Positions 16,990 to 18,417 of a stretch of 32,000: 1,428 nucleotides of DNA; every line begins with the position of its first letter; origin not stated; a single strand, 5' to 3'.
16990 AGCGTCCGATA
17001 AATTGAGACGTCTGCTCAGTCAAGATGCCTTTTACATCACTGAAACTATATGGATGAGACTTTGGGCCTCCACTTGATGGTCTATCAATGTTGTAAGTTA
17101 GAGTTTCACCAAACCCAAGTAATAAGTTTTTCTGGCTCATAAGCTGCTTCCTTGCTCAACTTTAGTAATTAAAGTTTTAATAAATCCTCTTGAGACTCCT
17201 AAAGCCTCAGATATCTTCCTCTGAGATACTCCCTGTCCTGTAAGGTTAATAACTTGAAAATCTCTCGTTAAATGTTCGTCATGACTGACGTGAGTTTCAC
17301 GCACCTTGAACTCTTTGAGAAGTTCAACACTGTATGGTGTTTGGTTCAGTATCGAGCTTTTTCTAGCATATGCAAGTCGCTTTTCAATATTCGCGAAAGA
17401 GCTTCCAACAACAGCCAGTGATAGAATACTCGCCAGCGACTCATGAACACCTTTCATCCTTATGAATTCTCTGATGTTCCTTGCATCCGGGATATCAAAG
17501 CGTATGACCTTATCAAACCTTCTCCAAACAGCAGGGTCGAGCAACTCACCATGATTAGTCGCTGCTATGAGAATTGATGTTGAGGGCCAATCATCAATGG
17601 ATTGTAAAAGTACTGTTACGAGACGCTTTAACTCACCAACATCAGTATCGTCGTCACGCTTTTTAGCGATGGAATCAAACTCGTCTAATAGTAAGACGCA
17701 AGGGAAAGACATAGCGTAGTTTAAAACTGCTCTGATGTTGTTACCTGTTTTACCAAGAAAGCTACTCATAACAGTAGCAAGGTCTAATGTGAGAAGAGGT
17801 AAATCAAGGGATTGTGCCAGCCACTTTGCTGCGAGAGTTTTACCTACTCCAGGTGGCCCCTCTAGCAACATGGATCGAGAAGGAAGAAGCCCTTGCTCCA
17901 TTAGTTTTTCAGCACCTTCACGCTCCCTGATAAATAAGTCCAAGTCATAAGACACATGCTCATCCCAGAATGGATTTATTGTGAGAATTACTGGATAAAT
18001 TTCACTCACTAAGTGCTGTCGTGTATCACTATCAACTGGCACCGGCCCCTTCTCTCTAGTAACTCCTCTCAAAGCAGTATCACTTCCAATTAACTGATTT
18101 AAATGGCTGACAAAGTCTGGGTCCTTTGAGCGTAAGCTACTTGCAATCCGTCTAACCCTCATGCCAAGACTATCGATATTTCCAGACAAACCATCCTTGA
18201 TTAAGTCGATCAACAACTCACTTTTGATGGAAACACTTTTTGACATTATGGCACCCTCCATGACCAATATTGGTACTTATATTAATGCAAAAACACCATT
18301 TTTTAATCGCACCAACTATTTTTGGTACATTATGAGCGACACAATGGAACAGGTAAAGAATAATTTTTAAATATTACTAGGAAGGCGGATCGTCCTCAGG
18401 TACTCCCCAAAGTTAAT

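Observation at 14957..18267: Translationally coupled AAA+ ATPase (with HTH tail) and multidomain cytoplasmic S8 subtilase on a tRNA island: IetAS-like defence candidate of unknown mechanism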

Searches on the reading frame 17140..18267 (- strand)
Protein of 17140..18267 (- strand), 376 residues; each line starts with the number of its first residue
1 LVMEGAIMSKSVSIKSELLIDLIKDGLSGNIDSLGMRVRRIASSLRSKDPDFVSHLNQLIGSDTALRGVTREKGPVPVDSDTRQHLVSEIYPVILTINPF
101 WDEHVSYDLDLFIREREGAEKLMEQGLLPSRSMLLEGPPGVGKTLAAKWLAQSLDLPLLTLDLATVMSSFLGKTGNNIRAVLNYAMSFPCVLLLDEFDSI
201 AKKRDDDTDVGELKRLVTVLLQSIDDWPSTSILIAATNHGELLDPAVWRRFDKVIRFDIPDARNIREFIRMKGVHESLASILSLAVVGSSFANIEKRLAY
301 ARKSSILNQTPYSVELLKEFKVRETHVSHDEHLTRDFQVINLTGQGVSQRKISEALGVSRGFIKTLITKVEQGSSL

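Call 4: search_protein_families(library=pfam, proteins=[window:17140-18267:-], max_evalue=0.01)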
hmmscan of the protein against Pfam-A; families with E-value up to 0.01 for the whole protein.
window:17140-18267:- (376 aa): 6 families
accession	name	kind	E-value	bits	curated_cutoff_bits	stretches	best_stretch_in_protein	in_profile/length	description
PF00004.35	AAA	-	4e-30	105.4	21.2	1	133-258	1-130/131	ATPase family associated with various cellular activities (AAA)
PF13401.12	AAA_22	-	0.00024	21.9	27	0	131-163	6-41/130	AAA domain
PF05729.18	NACHT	-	0.00098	19.4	26.7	0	132-154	2-24/167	NACHT domain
PF07728.20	AAA_5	-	0.0015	18.9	22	0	133-203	2-81/139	AAA domain (dynein-related subfamily)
PF06745.19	ATPase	-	0.0039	17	26.6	0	118-148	7-38/231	KaiC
PF13191.12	AAA_16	-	0.0083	17.1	32.6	0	129-154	22-48/167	AAA ATPase domain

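Call 5: search_protein_families(library=padloc, proteins=[window:17140-18267:-], max_evalue=0.01)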
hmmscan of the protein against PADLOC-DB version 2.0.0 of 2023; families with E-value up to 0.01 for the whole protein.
window:17140-18267:- (376 aa): 7 families
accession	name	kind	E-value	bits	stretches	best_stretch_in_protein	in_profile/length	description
PDLC02196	IetA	-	4.4e-84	281.1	1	18-370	6-371/374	-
PDLC02195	IetA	-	3.7e-74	248.4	1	71-369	76-390/395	-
PDLC04232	IetA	-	1.9e-59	199.7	1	15-316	3-307/330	-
PDLC04231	IetA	-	3.9e-42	142.9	1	113-269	100-256/262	-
PDLC00915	TRIP13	-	5.3e-12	43.8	1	133-270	66-221/302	TRIP13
PDLC00914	TRIP13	-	3.4e-11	41.1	1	187-272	142-230/302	TRIP13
PDLC03838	DolB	-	0.0005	17.4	0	133-160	169-196/375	-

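Call 6: search_protein_families(library=ncbifam, proteins=[window:17140-18267:-], max_evalue=0.01)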
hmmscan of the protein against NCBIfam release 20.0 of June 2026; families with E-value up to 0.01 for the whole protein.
window:17140-18267:- (376 aa): 21 families
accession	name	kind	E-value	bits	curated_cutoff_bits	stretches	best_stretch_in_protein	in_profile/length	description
NF042959.1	IteA_antiphage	equivalog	6.4e-73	246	510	1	72-361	67-365/367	anti-phage ATPase IteA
TIGR01243.1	CDC48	subfamily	5.3e-23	81.2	802.65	1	124-275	206-361/733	CDC48 family AAA ATPase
NF003069.1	PRK03992.1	subfamily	7.7e-22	78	500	1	120-279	155-321/379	proteasome-activating nucleotidase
TIGR01242.2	TIGR01242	subfamily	1.7e-21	76.6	500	1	124-284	142-309/362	proteasome-activating nucleotidase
TIGR01241.2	FtsH_fam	equivalog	1.8e-19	70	600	1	131-275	196-347/598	ATP-dependent zinc metalloprotease FtsH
NF047748.1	PrtsmActNtasePan1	equivalog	4.5e-18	65.5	750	1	120-269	172-327/405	proteasome-activating nucleotidase Pan1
NF047747.1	PrtsmActNtasePan2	equivalog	2.9e-17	63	700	1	119-275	174-337/397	proteasome-activating nucleotidase Pan2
NF008004.0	PRK10733.1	equivalog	1.4e-16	59.7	1008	1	113-280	171-342/644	ATP-dependent zinc metalloprotease FtsH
NF041006.2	cell_div_CdvC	equivalog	1.7e-15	56.8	650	1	131-272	135-285/370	cell division protein CdvC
TIGR03689.1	pup_AAA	equivalog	9.7e-14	51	504.75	1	124-269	210-374/512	proteasome ATPase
NF003229.0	PRK04195.1-5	equivalog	2.7e-07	29.7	280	1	130-219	44-130/413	replication factor C large subunit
NF003745.1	PRK05342.1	equivalog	3.3e-05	22.9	359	1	132-206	111-192/418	ATP-dependent Clp protease ATP-binding subunit ClpX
TIGR03922.1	T7SS_EccA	equivalog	5e-05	22.1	466.65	1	130-258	312-449/557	type VII secretion AAA-ATPase EccA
TIGR00382.1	clpX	equivalog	8.2e-05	21.8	370.75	1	131-206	118-200/414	ATP-dependent protease ATP-binding subunit ClpX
NF003226.0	PRK04195.1-1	equivalog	0.00011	21.2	588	1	130-206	40-117/405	replication factor C large subunit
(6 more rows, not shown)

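Call 16: search_solved_structures(query=window:17140-18246:-, max_evalue=0.001)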
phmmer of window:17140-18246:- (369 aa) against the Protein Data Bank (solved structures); distinct sequences matched with E-value up to 0.001: 282 (the best 60 are shown).
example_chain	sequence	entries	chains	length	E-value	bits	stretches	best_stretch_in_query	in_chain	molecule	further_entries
5vc7_A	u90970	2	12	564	1.3e-42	149.4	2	117-260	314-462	VCP-like ATPase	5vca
5g4g_A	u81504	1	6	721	2.9e-42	148.3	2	117-258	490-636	VCP-LIKE ATPASE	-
5g4f_A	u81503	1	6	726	3e-42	148.2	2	117-258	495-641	VCP-LIKE ATPASE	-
6chs_H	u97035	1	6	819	1e-41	146.5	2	112-265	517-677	Putative cell division control protein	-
7wub_D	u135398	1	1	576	9.2e-41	143.3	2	110-258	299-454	Transitional endoplasmic reticulum ATPase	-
7wub_C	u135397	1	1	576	9.7e-41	143.3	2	110-258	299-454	Transitional endoplasmic reticulum ATPase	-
7rlb_A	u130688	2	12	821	1.1e-40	143.1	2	110-258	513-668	Transitional endoplasmic reticulum ATPase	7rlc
6mck_A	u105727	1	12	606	1.1e-40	143.1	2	110-258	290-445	Transitional endoplasmic reticulum ATPase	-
7rlj_A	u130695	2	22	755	2.4e-40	142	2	110-258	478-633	Transitional endoplasmic reticulum ATPase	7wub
8yka_A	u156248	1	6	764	2.4e-40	142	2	110-258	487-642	Transitional endoplasmic reticulum ATPase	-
7lmy_A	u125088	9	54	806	2.7e-40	141.8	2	110-258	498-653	Transitional endoplasmic reticulum ATPase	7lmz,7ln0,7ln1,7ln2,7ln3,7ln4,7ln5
7y4w_A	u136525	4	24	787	2.7e-40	141.8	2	110-258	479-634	Transitional endoplasmic reticulum ATPase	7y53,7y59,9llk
6oaa_B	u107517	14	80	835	2.7e-40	141.8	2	118-279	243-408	Cell division control protein 48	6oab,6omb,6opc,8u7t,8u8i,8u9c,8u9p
8dar_A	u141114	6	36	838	2.8e-40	141.8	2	118-279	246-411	Cell division control protein 48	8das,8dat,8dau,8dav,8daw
5c18_A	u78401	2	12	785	2.8e-40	141.8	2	110-258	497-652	Transitional endoplasmic reticulum ATPase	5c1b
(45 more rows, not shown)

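Call 19: find_homologous_proteins(query=window:17140-18246:-, max_evalue=0.00001)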
Query window:17140-18246:- (369 aa): 6790 proteins with E <= 0.00001 among 8000 candidates; the best 120 are listed.
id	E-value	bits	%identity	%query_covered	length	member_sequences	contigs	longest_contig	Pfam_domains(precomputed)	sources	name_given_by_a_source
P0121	2.5e-236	801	100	100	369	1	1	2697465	PF00004.36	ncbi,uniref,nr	ncbi:putative ATPase [Methylophaga frappieri]|uniref:Putative ATPase n=1 Tax=Methylophaga frappieri 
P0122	1.1e-142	493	60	100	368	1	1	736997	PF00004.36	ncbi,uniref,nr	ncbi:ATP-binding protein [Alteromonas sp. KUL49]|uniref:AAA family ATPase n=1 Tax=Alteromonas sp. KU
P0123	1.5e-133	463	60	96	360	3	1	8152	PF00004.36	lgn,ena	-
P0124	3.7e-124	432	58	93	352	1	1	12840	PF00004.36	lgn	-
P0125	2.0e-112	394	56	96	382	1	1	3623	PF00004.36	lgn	-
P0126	1.3e-111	391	53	97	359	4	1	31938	PF00004.36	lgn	-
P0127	2.0e-111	391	54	96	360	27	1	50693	PF00004.36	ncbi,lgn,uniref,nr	ncbi:AAA family ATPase [Enterobacter cloacae]|uniref:AAA family ATPase n=1 Tax=Enterobacter cloacae 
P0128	4.7e-111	389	54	96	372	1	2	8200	PF13384.13,PF00004.36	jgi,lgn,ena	-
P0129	6.3e-111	389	52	96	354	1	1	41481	PF00004.36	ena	-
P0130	7.3e-111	389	53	97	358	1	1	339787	PF13384.13,PF13551.13,PF13518.13,PF00004.36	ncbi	-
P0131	1.0e-110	388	55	95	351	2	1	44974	PF13384.13,PF13936.13,PF02796.22,PF01381.29,PF00004.36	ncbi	-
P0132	6.0e-110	386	52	97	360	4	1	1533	PF00004.36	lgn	-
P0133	6.3e-110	386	53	96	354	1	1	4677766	PF00004.36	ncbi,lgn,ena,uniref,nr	ncbi:AAA family ATPase [Pantoea sp. OXWO6B1]|uniref:AAA family ATPase n=1 Tax=Pantoea sp. OXWO6B1 Ta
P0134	8.8e-110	385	53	95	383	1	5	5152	PF13384.13,PF00004.36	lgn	-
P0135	9.4e-110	385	54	96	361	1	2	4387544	PF00004.36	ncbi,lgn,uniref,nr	ncbi:ATP-binding protein [Proteus vulgaris]|uniref:AAA family ATPase n=1 Tax=Morganellaceae TaxID=19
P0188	2.2e-101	358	49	97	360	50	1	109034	PF00004.36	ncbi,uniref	ncbi:AAA family ATPase [Escherichia coli]|uniref:AAA family ATPase n=2 Tax=Escherichia coli TaxID=56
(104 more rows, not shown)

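Call 20: search_dna_similar(query=window:17140-18246:-, collection=plasmids, mode=protein, max_rows=40, rows=spread)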
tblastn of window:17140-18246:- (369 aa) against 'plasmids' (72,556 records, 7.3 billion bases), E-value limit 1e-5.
Records with a match: 1184; places in all: 1308; records where one place covers at least 80% of the query: 49.
Best place of each record, by identity: <60% 1184.
By first word of the organism name: Klebsiella 213; Pseudomonas 115; Rhizobium 95; Agrobacterium 63; Bradyrhizobium 37; Burkholderia 36; Clostridium 28; Escherichia 27; Sinorhizobium 20; Enterobacter 19; and 207 more.
By predicted mobility (MOB-suite, as given by PLSDB): non-mobilizable 602; conjugative 486; mobilizable 96.
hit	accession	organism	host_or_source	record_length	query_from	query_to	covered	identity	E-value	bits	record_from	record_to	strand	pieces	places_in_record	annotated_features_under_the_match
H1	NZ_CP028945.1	Vibrio sp. dhg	single cell,ocean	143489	5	366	98%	46.9%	2e-85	289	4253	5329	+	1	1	ATP-binding protein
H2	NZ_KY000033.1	Rhizobium rhizogenes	-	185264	5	299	80%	35.7%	5e-32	134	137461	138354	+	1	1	ATP-binding protein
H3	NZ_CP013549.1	Rhizobium phaseoli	Phaseolus vulgaris,Whole ...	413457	8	320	85%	32.2%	4e-30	129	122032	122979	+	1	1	ATP-binding protein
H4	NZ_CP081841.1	Agrobacterium vitis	Vitis,Cell culture,South Africa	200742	2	253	68%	35.3%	2e-29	126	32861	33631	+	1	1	ATP-binding protein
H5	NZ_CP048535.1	Agrobacterium tumefaciens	walnut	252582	2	253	68%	34.9%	5e-29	125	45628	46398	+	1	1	ATP-binding protein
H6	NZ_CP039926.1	Agrobacterium tumefaciens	-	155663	2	253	68%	34.9%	2e-28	124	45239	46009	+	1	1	ATP-binding protein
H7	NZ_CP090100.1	Rhizobium leguminosarum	Trifolium pratense,Cell culture,Plant ...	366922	106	302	53%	43.1%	2e-33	139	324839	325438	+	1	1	ATP-binding protein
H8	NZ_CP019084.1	Paludisphaera borealis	-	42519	64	303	65%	34.1%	2e-27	120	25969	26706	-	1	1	ATP-binding protein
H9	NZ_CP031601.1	Roseovarius indicus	pure culture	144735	121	302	49%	43.5%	3e-30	129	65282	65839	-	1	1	AAA family ATPase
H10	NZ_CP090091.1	Rhizobium leguminosarum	Galega,Cell culture,Plant nodule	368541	79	265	51%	40.1%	2e-27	120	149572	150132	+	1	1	AAA family ATPase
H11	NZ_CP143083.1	Shewanella khirikhana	shrimp,mixed culture,intestine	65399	96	289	53%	37.2%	1e-24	112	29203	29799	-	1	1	ATP-binding protein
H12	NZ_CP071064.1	Enterobacter mori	Homo sapiens,ascites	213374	94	294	54%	34.3%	4e-27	120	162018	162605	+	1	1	ATP-binding protein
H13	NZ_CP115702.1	Klebsiella pneumoniae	Homo sapiens,Wound/Abscess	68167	94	253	43%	41.3%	6e-26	116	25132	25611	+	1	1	ATP-binding protein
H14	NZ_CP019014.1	Escherichia coli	Homo sapiens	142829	94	253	43%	41.3%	6e-26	116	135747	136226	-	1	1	ATP-binding protein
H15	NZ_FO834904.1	Klebsiella pneumoniae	-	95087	94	253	43%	41.3%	6e-26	116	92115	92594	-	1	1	ATP-binding protein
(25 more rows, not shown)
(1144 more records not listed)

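Call 22: get_annotated_region(hit=H5, flank=5000)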
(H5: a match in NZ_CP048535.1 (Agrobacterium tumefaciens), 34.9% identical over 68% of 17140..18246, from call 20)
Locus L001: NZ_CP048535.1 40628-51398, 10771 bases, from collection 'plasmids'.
description: Agrobacterium tumefaciens strain Sta002 plasmid pTi, complete sequence
organism: Agrobacterium tumefaciens (NCBI taxid 358)
taxonomy: Bacteria; Pseudomonadota; Alphaproteobacteria; Hyphomicrobiales; Rhizobiaceae; Agrobacterium; Agrobacterium tumefaciens
host: -; source: walnut; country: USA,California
typing (MOB-suite, as given by PLSDB): conjugative; replicon rep_cluster_490; relaxase MOBQ; mating-pair formation MPF_T
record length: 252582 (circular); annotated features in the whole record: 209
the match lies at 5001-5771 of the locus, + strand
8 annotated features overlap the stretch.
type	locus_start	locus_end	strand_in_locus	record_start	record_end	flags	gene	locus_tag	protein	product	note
CDS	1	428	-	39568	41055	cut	-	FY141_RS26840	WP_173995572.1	NAD(P)/FAD-dependent oxidoreductase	-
CDS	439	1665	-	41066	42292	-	-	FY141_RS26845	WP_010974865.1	LLM class flavin-dependent oxidoreductase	-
CDS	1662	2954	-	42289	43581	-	-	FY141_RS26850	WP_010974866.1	NtaA/DmoA family FMN-dependent monooxygenase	GO:0008152 - metabolic process [Evidence IEA]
CDS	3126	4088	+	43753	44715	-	-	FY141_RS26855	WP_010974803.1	LysR family transcriptional regulator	-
CDS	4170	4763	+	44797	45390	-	-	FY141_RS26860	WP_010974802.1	DUF6088 family protein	-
CDS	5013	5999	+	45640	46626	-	-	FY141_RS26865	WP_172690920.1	ATP-binding protein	-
CDS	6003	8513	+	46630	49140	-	-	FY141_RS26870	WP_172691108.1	S8 family peptidase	-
CDS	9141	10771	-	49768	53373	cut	-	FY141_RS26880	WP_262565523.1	ABC transporter ATP-binding protein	-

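Call 26: search_protein_families(library=pfam, proteins=[L001:5013-5996:+, L001:6003-8510:+], max_evalue=5)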
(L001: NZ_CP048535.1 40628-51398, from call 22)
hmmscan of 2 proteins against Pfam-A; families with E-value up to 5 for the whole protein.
L001:5013-5996:+ (328 aa): 28 families (the best 25 are shown)
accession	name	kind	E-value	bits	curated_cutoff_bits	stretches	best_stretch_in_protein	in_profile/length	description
PF00004.35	AAA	-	1e-30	107.3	21.2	1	126-249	1-128/131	ATPase family associated with various cellular activities (AAA)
PF07728.20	AAA_5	-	8.9e-07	29.4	22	1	126-244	2-139/139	AAA domain (dynein-related subfamily)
PF20720.3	nSTAND3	-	1.9e-06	28.1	27.2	1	120-223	14-104/155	Novel STAND NTPase 3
PF13671.12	AAA_33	-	7.6e-05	23.5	27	1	126-172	2-46/143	AAA domain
PF13401.12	AAA_22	-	0.00013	22.7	27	1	126-160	8-45/130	AAA domain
PF01078.27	Mg_chelatase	-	0.00021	21.2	20.3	1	112-145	11-44/207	Magnesium chelatase, subunit ChlI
PF13521.12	AAA_28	-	0.00044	20.9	27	1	126-150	2-26/164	AAA domain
PF00005.33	ABC_tran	-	0.0015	19.6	25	1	120-177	8-67/137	ABC transporter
PF13191.12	AAA_16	-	0.0074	17.2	32.6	1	124-217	25-124/167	AAA ATPase domain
PF04851.21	ResIII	-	0.0078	16.6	22.5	1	111-149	20-49/164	Type III restriction enzyme, res subunit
PF01695.23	IstB_IS21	-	0.012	15.5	24.1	1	107-145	75-114/238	IstB-like ATP binding protein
PF13173.12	AAA_14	-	0.013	16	27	1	125-193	4-74/129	AAA domain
PF05496.18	RuvB_N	-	0.02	15.1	27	1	125-153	35-63/159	Holliday junction DNA helicase RuvB P-loop domain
PF00437.27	T2SSE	-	0.029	13.5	24.9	1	96-149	115-168/370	Type II/IV secretion system protein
PF13479.12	AAA_24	-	0.03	14.6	27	1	124-152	3-27/195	AAA domain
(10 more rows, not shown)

L001:6003-8510:+ (836 aa): 2 families
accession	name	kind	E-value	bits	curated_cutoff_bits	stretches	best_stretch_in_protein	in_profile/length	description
PF00082.27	Peptidase_S8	-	2.1e-57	195.1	21.8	1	289-624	2-288/288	Subtilase family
PF03881.20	Fructosamin_kin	-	0.16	11.6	22.4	1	760-783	191-214/288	Fructosamine kinase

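Call 43: predict_structure(alignment_id=A1)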
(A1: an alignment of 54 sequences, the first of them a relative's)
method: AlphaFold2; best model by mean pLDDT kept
length: 369 residues; sequences in the alignment: 54
mean_pLDDT: 87.7   pTM: 0.74
mean pLDDT of the five models: 87.7, 87.5, 86.2, 85.6, 82.4
residues with pLDDT >= 90: 236; 70-90: 94; 50-70: 29; < 50: 10
segments of 3 or more residues with pLDDT < 50: 59-65
pLDDT, mean of each block of 10 residues (from residue 1): 65 85 80 86 84 61 50 63 93 93 98 97 97 96 97 90 71 90 96 81 80 92 97 91 96 95 94 96 96 97 95 94 93 94 95 94 73
secondary structure, 60 per line:
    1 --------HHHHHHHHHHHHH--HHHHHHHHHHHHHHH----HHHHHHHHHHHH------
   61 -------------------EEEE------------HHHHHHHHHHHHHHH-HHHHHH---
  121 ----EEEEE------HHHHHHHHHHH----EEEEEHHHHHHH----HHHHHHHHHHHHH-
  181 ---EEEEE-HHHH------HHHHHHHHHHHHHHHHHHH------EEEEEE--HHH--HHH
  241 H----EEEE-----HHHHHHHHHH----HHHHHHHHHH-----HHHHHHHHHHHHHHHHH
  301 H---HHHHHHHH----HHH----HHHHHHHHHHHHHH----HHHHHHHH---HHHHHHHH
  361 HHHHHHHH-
elements in order: H9-21 H24-38 H43-54 E80-83 H96-110 H112-117 E125-129 H136-146 E151-155 H156-162 H167-179 E184-188 H190-193 H200-218 E225-230 H238-241 E246-249 H255-264 H269-278 H284-301 H305-312 H324-337 H342-349 H353-368

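Call 51: fold_search(model_id=the predicted structure, library=pdb)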
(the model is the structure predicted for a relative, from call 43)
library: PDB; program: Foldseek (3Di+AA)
matches with E <= 10: 1795; with E <= 0.001: 1478
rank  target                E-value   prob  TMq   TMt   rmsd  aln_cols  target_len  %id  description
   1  9a2p_MODEL_1_A        1.7e-12  1.00  0.58  0.35   9.1       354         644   18  Model of E. coli FtsH by in-cell photo-crosslinking MS and deep learning (released 2023-02-24)
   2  4z8x_C                4.8e-12  1.00  0.54  0.48   5.2       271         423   24  Truncated FtsH from A. aeolicus (released 2015-05-06)
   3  4z8x_A                5.0e-12  1.00  0.53  0.47   6.0       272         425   24  Truncated FtsH from A. aeolicus (released 2015-05-06)
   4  8xku_E                5.3e-12  1.00  0.53  0.40   2.9       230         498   25  Cryo-EM structure of the Ycf2-FtsHi motor complex from Arabidopsis in ATP-bound state (released 2024-09-11)
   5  5c18_B                1.2e-11  1.00  0.54  0.29   8.4       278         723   23  p97-delta709-728 in complex with ATP-gamma-S (released 2016-01-13)
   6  5c18_F                1.2e-11  1.00  0.50  0.27   8.8       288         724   23  p97-delta709-728 in complex with ATP-gamma-S (released 2016-01-13)
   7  4ww0_A                1.3e-11  1.00  0.54  0.48   6.3       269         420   23  Truncated FtsH from A. aeolicus (released 2015-05-06)
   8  5c1a_A                1.5e-11  1.00  0.53  0.28  17.3       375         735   23  p97-N750D/R753D/M757D/Q760D in complex with ATP-gamma-S (released 2016-01-13)
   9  9bji_B                1.6e-11  1.00  0.48  0.32  10.5       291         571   24  Cryo-EM structure of apo NVL (released 2026-01-21)
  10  5l4g_I                1.7e-11  1.00  0.53  0.51   5.1       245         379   25  The human 26S proteasome at 3.9 A (released 2016-09-07)
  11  1iy0                  2.1e-11  1.00  0.48  0.70   4.2       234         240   25  Crystal structure of the FtsH ATPase domain with AMP-PNP from Thermus thermophilus (released 2002-11-06)
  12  7swl_D                2.1e-11  1.00  0.57  0.39  10.1       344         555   21  CryoEM structure of the N-terminal-deleted Rix7 AAA-ATPase (released 2022-03-02)
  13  5c18_E                2.4e-11  1.00  0.51  0.27  10.4       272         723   23  p97-delta709-728 in complex with ATP-gamma-S (released 2016-01-13)
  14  8ooi_A                2.5e-11  1.00  0.52  0.28  14.0       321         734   21  Full composite cryo-EM map of p97/VCP in ADP.Pi state (released 2024-01-31)
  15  8xku_F                2.6e-11  1.00  0.53  0.42   3.1       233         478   24  Cryo-EM structure of the Ycf2-FtsHi motor complex from Arabidopsis in ATP-bound state (released 2024-09-11)
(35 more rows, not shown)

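Call 58: search_protein_families(library=padloc, proteins=[L001:5013-5996:+, L001:6003-8510:+, P0188], max_evalue=0.00001)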
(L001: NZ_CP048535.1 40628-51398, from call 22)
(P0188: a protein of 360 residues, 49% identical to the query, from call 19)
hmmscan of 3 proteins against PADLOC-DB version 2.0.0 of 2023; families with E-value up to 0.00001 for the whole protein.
L001:5013-5996:+ (328 aa): 6 families
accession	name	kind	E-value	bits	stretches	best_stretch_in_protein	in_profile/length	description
PDLC02196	IetA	-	2.5e-71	239.1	1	2-323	2-322/374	-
PDLC04232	IetA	-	7.9e-67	224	1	1-313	1-307/330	-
PDLC02195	IetA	-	1e-56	190.9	1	51-311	65-325/395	-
PDLC04231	IetA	-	1.4e-37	127.9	1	1-261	1-255/262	-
PDLC00915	TRIP13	-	2.7e-12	44.7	1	90-292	29-259/302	TRIP13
PDLC00914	TRIP13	-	1.6e-11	42.2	1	126-281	74-246/302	TRIP13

L001:6003-8510:+ (836 aa): 5 families
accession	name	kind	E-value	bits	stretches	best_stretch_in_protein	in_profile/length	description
PDLC02198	IetS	-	6.5e-25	85.2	1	283-822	246-777/795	-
PDLC04233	IetS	-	1.7e-23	80.7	2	467-827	499-847/855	-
PDLC02197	IetS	-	3.2e-13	46.8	1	208-649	178-579/749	-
PDLC02201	IetS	-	1.4e-12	44.8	1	333-688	288-599/781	-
PDLC02199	IetS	-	1.5e-06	24.6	1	519-690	531-679/826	-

P0188 (360 aa): 6 families
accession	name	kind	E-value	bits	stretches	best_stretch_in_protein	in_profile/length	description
PDLC02196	IetA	-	3.4e-84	281.4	1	7-355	5-371/374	-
PDLC02195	IetA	-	1.3e-72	243.3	1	69-304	80-321/395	-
PDLC04232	IetA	-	2.9e-59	199.1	1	7-303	5-300/330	-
PDLC04231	IetA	-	2.9e-39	133.4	1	74-265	68-258/262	-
PDLC00915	TRIP13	-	3.1e-12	44.5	1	107-266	46-223/302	TRIP13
PDLC00914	TRIP13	-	3.1e-10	38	1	179-267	139-230/302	TRIP13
